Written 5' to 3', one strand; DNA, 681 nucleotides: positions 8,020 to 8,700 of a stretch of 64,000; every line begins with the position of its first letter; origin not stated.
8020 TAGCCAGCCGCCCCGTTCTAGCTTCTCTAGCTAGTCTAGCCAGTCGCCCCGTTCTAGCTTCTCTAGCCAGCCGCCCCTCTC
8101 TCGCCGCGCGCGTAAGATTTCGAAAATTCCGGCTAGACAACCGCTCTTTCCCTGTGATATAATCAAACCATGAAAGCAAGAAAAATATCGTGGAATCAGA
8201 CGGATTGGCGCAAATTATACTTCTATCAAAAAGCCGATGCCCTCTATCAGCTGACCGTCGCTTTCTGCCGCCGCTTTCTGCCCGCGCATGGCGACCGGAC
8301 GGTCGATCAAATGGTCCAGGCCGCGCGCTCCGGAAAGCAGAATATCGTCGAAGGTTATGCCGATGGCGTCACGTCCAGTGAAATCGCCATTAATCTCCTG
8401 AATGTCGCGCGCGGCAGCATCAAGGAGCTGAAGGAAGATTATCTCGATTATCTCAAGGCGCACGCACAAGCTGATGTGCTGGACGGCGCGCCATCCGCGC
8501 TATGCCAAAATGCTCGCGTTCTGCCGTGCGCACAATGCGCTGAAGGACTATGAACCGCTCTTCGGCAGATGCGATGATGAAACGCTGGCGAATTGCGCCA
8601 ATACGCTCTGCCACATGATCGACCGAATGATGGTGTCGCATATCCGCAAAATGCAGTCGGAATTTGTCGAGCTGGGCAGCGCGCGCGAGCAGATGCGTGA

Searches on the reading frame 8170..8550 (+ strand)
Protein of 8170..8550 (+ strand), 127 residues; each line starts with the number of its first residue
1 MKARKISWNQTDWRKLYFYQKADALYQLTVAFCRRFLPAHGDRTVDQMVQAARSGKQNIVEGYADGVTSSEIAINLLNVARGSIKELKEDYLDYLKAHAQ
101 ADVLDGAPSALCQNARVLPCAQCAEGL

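Call 77: search_protein_families(library=pfam, proteins=[window:8170-8550:+], max_evalue=0.001)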
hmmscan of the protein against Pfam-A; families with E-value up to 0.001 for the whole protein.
window:8170-8550:+ (127 aa): 1 family
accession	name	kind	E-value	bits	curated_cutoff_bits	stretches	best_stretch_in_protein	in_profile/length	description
PF05635.17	23S_rRNA_IVP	-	1.9e-07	31.7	33.8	1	15-89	2-74/106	23S rRNA-intervening sequence protein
